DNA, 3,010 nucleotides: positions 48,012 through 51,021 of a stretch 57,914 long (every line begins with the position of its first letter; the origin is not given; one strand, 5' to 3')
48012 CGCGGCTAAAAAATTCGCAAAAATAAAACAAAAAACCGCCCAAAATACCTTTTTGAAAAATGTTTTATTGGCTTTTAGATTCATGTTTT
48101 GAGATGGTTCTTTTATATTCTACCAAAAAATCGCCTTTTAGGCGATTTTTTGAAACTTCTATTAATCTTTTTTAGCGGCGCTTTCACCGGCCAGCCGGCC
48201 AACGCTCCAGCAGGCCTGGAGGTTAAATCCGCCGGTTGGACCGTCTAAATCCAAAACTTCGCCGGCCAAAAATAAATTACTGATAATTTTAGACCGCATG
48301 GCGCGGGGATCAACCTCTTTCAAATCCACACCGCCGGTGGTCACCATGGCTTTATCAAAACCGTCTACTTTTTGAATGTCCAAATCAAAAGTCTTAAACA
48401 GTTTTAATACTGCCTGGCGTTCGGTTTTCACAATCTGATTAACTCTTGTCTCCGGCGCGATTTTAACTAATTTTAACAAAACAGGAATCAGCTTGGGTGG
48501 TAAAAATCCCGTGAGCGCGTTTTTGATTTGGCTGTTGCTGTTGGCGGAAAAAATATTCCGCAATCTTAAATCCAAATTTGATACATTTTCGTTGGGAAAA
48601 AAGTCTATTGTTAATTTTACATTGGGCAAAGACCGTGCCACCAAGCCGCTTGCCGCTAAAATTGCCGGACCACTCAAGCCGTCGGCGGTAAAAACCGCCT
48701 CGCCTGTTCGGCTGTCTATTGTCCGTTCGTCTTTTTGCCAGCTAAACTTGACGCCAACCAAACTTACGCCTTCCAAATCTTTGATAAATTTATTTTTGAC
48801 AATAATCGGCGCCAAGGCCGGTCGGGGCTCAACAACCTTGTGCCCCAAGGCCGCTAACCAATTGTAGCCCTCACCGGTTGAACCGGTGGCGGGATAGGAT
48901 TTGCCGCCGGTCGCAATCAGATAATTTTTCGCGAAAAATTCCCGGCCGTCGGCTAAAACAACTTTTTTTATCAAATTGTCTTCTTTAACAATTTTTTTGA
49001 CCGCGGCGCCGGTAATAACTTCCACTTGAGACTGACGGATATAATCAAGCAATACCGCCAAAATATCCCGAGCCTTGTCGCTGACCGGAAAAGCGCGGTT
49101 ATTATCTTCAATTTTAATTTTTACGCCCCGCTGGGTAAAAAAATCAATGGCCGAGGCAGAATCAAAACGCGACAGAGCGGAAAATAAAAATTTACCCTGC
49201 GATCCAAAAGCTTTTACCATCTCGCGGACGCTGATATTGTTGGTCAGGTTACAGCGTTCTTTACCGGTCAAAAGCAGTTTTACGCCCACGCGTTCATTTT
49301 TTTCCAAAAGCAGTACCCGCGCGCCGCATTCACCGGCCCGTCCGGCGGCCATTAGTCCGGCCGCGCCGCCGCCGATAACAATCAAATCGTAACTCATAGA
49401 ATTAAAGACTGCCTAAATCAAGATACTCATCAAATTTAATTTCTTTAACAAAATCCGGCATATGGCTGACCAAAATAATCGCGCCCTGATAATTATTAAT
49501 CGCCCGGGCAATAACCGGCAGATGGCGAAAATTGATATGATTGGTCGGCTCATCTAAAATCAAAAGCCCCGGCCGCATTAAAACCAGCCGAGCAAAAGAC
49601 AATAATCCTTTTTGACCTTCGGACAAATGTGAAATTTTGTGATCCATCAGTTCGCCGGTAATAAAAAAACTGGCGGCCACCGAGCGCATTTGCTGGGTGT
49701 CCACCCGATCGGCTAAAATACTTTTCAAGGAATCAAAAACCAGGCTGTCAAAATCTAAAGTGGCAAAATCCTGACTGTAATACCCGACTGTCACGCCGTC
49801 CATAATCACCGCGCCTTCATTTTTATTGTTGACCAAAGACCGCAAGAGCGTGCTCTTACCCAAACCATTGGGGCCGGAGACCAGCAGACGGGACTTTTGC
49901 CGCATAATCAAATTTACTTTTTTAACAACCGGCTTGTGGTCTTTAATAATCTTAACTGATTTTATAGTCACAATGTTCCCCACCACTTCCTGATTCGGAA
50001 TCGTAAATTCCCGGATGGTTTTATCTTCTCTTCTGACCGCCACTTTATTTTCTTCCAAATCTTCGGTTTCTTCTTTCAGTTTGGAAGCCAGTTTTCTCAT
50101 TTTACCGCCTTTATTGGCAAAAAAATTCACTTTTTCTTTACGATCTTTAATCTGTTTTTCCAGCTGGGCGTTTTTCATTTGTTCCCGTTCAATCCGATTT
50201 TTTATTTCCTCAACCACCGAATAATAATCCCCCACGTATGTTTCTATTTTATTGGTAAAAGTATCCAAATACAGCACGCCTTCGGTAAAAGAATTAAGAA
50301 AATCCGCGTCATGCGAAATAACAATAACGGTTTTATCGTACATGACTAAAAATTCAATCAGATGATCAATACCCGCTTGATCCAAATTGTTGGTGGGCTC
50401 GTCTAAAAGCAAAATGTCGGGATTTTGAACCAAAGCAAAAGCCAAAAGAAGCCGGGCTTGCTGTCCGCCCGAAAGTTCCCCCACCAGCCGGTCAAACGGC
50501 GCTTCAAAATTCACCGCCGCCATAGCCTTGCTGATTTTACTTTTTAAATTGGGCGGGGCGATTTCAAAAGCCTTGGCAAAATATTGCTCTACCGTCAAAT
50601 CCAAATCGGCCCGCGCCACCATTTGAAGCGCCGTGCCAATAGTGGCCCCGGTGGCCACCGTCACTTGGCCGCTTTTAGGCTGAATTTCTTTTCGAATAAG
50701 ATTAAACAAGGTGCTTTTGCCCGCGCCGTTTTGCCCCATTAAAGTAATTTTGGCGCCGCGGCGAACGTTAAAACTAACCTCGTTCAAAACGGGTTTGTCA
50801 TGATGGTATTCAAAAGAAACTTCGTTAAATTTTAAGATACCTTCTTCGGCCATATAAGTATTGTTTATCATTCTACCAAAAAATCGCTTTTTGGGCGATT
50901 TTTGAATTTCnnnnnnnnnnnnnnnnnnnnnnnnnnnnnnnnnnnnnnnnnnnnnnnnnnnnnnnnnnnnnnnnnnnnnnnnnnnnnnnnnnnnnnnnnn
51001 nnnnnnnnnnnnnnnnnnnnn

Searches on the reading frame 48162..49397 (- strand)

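Call 52: search_protein_families(library=pfam, proteins=[window:48162-49397:-], max_evalue=0.00001)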
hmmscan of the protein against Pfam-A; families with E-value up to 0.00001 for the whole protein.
window:48162-49397:- (411 aa): 7 families
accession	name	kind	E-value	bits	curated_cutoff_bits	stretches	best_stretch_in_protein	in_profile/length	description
PF03486.20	HI0933_like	-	1e-79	267.9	50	1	4-405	2-243/244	HI0933-like protein Rossmann domain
PF22780.1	HI0933_like_1st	-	1.1e-32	113.5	27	1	192-352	1-165/165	HI0933-like protein barrel and H2TH domain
PF00890.30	FAD_binding_2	-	8.5e-13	48.7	20.4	1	4-39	1-36/414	FAD binding domain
PF01134.28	GIDA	-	4.3e-12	46.2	22.1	1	4-166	1-153/391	Glucose inhibited division protein A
PF07992.20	Pyr_redox_2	-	9.7e-11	42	26.1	0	3-43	1-42/291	Pyridine nucleotide-disulphide oxidoreductase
PF12831.13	FAD_oxidored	-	5.9e-10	39.5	27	1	4-157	1-138/416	FAD dependent oxidoreductase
PF01266.30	DAO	-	2.3e-06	27.8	27.9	0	4-38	1-35/353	FAD dependent oxidoreductase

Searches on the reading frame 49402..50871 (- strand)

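Call 52: search_protein_families(library=pfam, proteins=[window:49402-50871:-], max_evalue=0.00001)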
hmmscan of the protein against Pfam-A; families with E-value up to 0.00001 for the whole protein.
window:49402-50871:- (489 aa): 7 families
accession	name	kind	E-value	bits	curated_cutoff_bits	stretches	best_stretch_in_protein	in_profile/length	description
PF00005.33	ABC_tran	-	6.7e-46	156.7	25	2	29-161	1-137/137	ABC transporter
PF13304.12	AAA_21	-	4.7e-16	60.2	27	0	412-472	234-300/304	AAA domain, putative AbiEii toxin, Type IV TA system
PF13191.12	AAA_16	-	2.6e-08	35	32.6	0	328-378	26-79/167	AAA ATPase domain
PF13555.12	AAA_29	-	9.6e-08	32.1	27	0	34-56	17-39/61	P-loop containing region of AAA domain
PF03193.22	RsgA_GTPase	-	1.2e-07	32.1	30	0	37-73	105-140/174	RsgA GTPase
PF13401.12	AAA_22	-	1.3e-07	32.4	27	0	325-366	4-33/130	AAA domain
PF02463.25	SMC_N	-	1.2e-06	28.6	40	0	132-195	136-205/220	RecF/RecN/SMC N terminal domain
